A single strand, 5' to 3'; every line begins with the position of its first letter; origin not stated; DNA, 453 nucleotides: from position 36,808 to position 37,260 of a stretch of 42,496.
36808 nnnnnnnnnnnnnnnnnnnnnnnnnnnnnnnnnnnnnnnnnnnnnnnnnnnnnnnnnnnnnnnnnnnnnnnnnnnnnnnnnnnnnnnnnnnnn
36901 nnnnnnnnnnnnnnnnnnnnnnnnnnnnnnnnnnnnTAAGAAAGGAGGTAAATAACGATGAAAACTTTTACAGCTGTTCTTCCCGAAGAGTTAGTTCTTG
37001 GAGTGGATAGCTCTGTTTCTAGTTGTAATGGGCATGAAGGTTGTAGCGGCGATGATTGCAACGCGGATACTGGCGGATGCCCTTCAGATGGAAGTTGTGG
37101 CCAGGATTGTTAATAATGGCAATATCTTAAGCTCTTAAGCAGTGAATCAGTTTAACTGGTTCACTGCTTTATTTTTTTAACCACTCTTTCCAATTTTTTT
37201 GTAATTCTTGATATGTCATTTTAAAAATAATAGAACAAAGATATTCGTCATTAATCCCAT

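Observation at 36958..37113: Unannotated 51-aa peptide with six Cys spaced by Asp/Asn/Ser/Gly-rich linkers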

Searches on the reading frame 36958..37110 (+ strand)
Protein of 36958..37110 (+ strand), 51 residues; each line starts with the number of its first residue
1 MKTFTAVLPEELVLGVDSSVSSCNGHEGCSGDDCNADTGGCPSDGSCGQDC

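Call 6: search_protein_families(library=ncbifam, proteins=[window:36958-37110:+], max_evalue=0.1)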
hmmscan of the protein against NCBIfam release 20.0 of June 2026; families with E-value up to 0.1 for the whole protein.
window:36958-37110:+ (51 aa): 0 families

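Call 7: search_protein_families(library=pfam, proteins=[window:36958-37110:+], max_evalue=0.1)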
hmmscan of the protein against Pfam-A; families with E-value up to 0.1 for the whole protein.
window:36958-37110:+ (51 aa): 0 families

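Call 12: find_homologous_proteins(query=window:36958-37110:+, max_evalue=10)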
Query seq(51 aa) (51 aa): 10 proteins with E <= 10 among 10 candidates.
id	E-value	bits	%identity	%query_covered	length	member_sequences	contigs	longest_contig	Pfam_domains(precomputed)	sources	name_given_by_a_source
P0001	1.4e-26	108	100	100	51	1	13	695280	-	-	-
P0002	9.1e-8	49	55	100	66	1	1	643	-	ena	-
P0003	7.0e-7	47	65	100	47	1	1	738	-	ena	-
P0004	7.3e-7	46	55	100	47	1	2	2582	-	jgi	-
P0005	1.1e-6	46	59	100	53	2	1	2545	-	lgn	-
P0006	9.8e-6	43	55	100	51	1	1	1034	-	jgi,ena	-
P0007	6.2e-4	37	56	100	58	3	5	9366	-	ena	-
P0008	7.4e-4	37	51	100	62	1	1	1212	-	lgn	-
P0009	4.1e-3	35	55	100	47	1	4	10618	-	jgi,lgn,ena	-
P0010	1.3e-1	30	50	100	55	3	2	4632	-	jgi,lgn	-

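Call 16: find_encoding_contigs(protein=P0009, flank=6000, max_places=4)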
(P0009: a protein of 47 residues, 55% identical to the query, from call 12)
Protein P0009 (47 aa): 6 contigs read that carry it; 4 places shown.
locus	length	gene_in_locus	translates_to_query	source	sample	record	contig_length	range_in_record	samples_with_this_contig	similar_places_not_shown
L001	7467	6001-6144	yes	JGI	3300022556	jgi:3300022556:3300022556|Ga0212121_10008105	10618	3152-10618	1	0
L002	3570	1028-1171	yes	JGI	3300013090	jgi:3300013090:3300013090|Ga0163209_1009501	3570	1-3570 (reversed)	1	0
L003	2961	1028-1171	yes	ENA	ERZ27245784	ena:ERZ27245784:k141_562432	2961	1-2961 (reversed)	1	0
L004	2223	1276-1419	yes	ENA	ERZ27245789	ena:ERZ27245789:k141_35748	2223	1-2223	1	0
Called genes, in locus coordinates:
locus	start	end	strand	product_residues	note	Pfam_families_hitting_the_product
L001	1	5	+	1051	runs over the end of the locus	?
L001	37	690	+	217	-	PF01553:Acyltransferase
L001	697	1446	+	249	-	PF00106:adh_short, PF08659:KR, PF13561:adh_short_C2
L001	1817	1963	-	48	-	-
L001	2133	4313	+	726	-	-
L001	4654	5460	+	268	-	PF04055:Radical_SAM, PF13353:Fer4_12 (weak)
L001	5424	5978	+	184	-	-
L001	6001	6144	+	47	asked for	-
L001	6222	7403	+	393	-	PF03572:Peptidase_S41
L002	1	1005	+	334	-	?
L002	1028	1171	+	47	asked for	-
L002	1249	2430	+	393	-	PF03572:Peptidase_S41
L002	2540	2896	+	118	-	PF04055:Radical_SAM, PF13353:Fer4_12 (weak)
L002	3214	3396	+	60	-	-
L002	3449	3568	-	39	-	?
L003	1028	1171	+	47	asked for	-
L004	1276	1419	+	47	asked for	-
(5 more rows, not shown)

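Call 17: find_encoding_contigs(protein=P0007, flank=6000, max_places=4)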
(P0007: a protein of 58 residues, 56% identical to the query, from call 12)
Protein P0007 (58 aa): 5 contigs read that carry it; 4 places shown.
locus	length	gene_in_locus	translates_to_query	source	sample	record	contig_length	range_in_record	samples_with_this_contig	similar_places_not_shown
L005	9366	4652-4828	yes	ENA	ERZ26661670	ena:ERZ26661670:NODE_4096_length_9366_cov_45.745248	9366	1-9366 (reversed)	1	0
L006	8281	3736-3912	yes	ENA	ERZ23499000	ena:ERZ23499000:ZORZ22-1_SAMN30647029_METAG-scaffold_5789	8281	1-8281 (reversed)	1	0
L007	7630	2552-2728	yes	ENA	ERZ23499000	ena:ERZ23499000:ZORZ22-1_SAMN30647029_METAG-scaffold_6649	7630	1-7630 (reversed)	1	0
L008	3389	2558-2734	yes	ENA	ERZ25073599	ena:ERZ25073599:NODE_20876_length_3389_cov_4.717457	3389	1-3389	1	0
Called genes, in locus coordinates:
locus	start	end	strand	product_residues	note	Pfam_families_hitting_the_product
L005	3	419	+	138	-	?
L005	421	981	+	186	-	PF04350:PilO (weak)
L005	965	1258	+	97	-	-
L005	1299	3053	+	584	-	PF05157:MshEN, PF00437:T2SSE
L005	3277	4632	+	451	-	PF04055:Radical_SAM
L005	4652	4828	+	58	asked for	-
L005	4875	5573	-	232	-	-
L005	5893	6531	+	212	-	-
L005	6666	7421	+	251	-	-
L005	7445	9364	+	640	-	?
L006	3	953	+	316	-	?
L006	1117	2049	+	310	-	PF02661:Fic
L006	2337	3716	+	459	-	PF04055:Radical_SAM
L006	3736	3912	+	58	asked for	-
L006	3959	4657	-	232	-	-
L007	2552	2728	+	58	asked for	-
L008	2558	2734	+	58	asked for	-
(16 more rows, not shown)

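Call 18: find_encoding_contigs(protein=P0010, flank=5000, max_places=3)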
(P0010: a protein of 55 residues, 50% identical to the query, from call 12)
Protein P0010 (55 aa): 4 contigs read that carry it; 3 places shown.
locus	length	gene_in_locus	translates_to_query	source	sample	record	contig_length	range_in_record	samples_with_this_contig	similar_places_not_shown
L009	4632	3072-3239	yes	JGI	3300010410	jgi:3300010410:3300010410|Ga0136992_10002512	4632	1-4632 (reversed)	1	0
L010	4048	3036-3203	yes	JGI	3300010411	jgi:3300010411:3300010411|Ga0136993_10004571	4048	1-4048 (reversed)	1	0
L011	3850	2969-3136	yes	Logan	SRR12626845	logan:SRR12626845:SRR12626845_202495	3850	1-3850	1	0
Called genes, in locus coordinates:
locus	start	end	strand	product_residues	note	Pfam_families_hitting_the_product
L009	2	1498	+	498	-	?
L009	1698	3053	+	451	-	PF04055:Radical_SAM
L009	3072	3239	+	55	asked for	-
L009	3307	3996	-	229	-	PF13485:Peptidase_MA_2 (faint)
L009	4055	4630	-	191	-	?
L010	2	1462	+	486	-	?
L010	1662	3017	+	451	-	PF04055:Radical_SAM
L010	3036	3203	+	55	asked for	-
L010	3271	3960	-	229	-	PF13485:Peptidase_MA_2 (faint)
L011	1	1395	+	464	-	?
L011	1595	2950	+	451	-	PF04055:Radical_SAM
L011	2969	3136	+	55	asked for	-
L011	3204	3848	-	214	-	?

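Call 26: find_homologous_proteins(query=A2, max_evalue=1)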
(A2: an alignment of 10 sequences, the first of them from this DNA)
Query A2 (10 sequences) (51 aa, profile of the alignment): 77 proteins with E <= 1 among 7127 candidates.
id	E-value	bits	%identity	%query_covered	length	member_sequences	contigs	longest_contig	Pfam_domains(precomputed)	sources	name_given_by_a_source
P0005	4.3e-22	96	59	100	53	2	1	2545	-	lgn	-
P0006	6.5e-22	95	55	100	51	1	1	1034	-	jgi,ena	-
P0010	2.2e-21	93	50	100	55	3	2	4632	-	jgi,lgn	-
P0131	5.2e-21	92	57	100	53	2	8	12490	-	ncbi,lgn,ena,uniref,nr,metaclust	ncbi:MAG: hypothetical protein UX53_C0035G0003 [Candidatus Azambacteria bacterium GW2011_GWB2_46_37]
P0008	6.1e-21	92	51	100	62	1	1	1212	-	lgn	-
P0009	2.4e-20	90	55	100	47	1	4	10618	-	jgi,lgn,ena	-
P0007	4.0e-20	89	56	100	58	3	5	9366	-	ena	-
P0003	7.6e-20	88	65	100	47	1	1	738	-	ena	-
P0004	1.3e-19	88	55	100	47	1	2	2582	-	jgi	-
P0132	1.6e-19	87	57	100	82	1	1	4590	-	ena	-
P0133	2.8e-19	87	55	100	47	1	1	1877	-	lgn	-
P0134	4.3e-19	86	49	100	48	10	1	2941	-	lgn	-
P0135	6.3e-19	85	48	100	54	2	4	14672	-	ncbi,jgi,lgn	-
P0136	6.9e-19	85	49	100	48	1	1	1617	-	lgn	-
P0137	2.2e-18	84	55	100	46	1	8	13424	-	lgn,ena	-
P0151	1.8e-16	78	50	100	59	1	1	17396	-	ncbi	-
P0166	7.3e-15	72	50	100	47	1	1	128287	-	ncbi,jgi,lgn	ncbi:MAG: hypothetical protein WC306_02395 [Candidatus Paceibacterota bacterium]|jgi:hypothetical pr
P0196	2.9e-8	51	52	90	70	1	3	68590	-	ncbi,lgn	-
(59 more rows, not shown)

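Call 34: search_protein_representatives(alignment_id=A2)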
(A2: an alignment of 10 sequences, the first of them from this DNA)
Query: 10 sequences, 48 profile positions. Proteins with E-value up to 0.001 (for the whole library): 19; up to 1e-10: 11; up to 1e-30: 0. The best 19 are listed.
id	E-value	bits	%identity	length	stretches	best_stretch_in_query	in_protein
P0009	7.8e-21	89.9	-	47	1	1-48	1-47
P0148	2.7e-17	78.6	-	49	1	2-48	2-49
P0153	1.1e-16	76.7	-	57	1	4-48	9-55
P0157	4.0e-16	74.8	-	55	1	2-48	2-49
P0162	1.3e-15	73.1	-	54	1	3-48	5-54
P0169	4.8e-15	71.4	-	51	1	3-48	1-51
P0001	5.7e-15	71.1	-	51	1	5-48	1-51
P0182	1.4e-13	66.7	-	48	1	2-48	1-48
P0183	1.5e-13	66.6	-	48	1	5-48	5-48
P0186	1.5e-12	63.4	-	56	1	5-48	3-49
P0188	2.5e-11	59.5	-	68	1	3-48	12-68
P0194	4.1e-10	55.6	-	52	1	5-48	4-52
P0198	3.1e-09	52.8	-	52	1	3-48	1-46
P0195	5.6e-09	52.0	-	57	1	7-48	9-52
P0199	7.0e-09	51.6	-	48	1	1-48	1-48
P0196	9.1e-09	51.3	-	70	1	7-48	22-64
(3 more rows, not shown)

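Call 37: find_encoding_contigs(protein=P0166, flank=6000, max_places=2)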
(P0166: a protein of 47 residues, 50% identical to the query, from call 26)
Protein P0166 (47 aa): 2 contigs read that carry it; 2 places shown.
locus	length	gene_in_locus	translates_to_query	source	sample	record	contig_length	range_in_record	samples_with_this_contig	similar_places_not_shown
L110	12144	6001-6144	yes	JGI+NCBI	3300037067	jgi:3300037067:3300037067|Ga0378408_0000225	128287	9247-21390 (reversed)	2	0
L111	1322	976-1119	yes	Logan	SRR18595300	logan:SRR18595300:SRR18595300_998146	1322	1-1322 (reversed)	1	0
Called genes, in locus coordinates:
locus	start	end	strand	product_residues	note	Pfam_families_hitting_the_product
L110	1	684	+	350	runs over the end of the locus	PF11104:PilM_2, PF06723:MreB_Mbl (faint), PF14450:FtsA, PF21522:MreB-like_C (faint)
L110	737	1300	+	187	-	-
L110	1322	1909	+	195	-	-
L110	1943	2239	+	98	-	-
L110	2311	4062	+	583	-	PF05157:MshEN, PF00437:T2SSE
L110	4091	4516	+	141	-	PF00293:NUDIX, PF14815:NUDIX_4 (faint)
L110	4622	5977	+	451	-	PF04055:Radical_SAM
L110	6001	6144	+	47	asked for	-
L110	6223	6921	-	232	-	-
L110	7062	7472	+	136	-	-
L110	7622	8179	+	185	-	-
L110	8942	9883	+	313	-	-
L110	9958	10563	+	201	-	PF02517:Rce1-like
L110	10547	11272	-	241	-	PF01790:LGT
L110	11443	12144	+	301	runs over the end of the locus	PF04055:Radical_SAM, PF13353:Fer4_12 (weak)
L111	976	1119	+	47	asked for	-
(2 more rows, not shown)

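Call 38: find_encoding_contigs(protein=P0196, flank=6000, max_places=2)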
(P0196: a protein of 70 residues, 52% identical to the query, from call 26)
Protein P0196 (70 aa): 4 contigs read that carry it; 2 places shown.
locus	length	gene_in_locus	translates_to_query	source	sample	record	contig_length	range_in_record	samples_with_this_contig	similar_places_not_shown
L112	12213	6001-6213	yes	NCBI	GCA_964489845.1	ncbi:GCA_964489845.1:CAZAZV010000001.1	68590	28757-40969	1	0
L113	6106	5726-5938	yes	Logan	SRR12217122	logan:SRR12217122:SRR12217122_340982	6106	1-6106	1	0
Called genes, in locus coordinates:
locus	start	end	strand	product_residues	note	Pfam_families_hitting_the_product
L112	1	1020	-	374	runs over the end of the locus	-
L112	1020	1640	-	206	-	-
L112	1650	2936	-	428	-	PF00406:ADK, PF13207:AAA_17, PF05191:ADK_lid, PF00925:GTP_cyclohydro2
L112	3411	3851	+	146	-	-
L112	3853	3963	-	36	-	-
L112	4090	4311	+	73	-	-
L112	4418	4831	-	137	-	-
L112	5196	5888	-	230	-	-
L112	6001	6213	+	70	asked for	-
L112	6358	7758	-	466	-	PF02934:GatB_N, PF02637:GatB_Yqey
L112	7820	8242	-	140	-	PF03946:Ribosomal_L11_N, PF00298:Ribosomal_L11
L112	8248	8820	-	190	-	PF02357:NusG, PF00467:KOW (faint)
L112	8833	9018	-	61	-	PF00584:SecE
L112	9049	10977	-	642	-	PF02518:HATPase_c, PF00204:DNA_gyraseB, PF01751:Toprim, PF00986:DNA_gyraseB_C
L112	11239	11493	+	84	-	PF01197:Ribosomal_L31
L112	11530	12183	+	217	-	PF01386:Ribosomal_L25p, PF14693:Ribosomal_TL5_C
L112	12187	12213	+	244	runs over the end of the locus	PF03462:PCRF, PF00472:RF-1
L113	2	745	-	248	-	?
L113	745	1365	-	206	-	-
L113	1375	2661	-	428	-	PF00406:ADK, PF13207:AAA_17, PF05191:ADK_lid, PF00925:GTP_cyclohydro2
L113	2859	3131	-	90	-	-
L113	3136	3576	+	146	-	-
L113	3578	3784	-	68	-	-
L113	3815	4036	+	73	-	-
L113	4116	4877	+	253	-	-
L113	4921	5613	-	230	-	-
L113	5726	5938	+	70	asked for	-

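Call 39: find_encoding_contigs(protein=P0151, flank=6000, max_places=2)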
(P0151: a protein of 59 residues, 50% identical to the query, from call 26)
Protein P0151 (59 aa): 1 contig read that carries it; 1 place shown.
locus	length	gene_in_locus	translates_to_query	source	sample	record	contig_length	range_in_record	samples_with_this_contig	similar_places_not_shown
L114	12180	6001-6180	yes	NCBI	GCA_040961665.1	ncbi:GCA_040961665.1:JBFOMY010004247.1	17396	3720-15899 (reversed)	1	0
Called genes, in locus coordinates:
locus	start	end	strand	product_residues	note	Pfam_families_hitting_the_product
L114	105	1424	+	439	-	PF00082:Peptidase_S8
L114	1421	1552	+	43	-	-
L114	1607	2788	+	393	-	PF07690:MFS_1, PF12832:MFS_1_like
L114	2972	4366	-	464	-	PF13353:Fer4_12 (faint), PF13186:SPASM (faint), PF04055:Radical_SAM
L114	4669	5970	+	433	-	PF04055:Radical_SAM, PF13353:Fer4_12 (weak)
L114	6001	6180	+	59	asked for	-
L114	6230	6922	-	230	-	-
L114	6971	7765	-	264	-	-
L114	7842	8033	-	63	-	-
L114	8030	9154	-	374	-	PF04055:Radical_SAM, PF13186:SPASM (weak)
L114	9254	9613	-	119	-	-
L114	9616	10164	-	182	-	-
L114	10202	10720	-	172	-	PF07963:N_methyl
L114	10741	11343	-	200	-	PF07963:N_methyl (weak)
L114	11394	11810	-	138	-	-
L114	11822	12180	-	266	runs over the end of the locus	PF06750:A24_N_bact, PF01478:Peptidase_A24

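Call 40: find_encoding_contigs(protein=P0137, flank=6000, max_places=2)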
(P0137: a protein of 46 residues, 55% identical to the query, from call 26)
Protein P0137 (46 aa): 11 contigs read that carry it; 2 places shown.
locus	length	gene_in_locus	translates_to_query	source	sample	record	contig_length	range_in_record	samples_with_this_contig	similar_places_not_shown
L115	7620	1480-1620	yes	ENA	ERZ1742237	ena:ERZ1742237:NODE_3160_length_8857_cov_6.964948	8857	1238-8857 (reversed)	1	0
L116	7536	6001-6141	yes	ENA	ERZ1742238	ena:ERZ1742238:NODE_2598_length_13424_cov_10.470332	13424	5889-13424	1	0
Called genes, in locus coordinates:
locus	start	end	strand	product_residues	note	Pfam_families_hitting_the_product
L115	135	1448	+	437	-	PF04055:Radical_SAM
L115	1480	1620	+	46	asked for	-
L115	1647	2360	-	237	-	PF13485:Peptidase_MA_2 (faint)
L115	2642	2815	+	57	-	-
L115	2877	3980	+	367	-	PF04055:Radical_SAM, PF13186:SPASM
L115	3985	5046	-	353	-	-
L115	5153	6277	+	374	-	PF01073:3Beta_HSD, PF01370:Epimerase, PF04321:RmlD_sub_bind (faint), PF07993:NAD_binding_4, PF16363:GDP_Man_Dehyd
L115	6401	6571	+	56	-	-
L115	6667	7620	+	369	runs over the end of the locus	PF04055:Radical_SAM, PF13353:Fer4_12 (weak), PF13186:SPASM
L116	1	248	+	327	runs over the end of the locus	PF02779:Transket_pyr, PF02780:Transketolase_C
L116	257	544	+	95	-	-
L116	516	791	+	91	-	-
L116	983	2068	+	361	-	PF01370:Epimerase, PF07993:NAD_binding_4, PF01073:3Beta_HSD (weak)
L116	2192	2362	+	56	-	-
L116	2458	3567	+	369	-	PF04055:Radical_SAM, PF13353:Fer4_12 (weak), PF13186:SPASM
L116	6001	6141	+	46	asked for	-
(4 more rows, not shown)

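Call 91: find_encoding_contigs(protein=window:36958-37110:+, flank=2500, max_places=8)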
Protein seq(51 aa) (51 aa): 23 contigs read that carry it; 8 places shown.
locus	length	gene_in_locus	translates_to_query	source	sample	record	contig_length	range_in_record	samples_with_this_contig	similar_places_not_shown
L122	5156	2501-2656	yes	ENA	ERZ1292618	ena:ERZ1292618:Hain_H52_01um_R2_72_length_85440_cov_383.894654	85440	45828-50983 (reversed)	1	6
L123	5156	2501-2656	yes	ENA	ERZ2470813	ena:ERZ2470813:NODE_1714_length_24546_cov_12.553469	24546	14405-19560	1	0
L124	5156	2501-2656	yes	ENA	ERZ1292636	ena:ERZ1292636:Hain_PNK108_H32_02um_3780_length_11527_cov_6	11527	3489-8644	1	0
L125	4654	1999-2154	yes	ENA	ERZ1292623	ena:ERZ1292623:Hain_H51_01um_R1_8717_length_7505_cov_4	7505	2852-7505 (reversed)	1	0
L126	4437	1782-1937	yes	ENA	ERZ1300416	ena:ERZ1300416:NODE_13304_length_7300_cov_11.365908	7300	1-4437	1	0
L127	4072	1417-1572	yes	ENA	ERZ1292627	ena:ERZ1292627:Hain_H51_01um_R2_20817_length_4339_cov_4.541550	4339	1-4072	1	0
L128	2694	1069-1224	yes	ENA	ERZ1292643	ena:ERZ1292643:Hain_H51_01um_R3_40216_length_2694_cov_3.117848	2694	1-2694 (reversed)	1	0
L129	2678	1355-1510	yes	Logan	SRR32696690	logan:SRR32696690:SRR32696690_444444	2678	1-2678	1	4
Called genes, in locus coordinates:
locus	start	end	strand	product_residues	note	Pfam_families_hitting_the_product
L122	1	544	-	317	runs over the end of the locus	PF01636:APH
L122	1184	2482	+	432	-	PF04055:Radical_SAM, PF13353:Fer4_12 (weak)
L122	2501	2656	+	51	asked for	-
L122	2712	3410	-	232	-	-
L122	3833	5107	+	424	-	PF04055:Radical_SAM, PF13353:Fer4_12, PF13186:SPASM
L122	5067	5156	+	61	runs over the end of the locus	-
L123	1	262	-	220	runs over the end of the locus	PF01636:APH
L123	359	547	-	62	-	-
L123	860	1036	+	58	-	-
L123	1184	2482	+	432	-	PF04055:Radical_SAM, PF13353:Fer4_12 (weak)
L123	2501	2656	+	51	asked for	-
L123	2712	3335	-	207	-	-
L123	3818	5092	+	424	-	PF04055:Radical_SAM, PF13353:Fer4_12, PF13186:SPASM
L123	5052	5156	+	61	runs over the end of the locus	-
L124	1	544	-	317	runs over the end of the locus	PF01636:APH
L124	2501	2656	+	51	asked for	-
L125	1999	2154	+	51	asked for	-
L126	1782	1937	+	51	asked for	-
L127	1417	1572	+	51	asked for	-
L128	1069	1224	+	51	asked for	-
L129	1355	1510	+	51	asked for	-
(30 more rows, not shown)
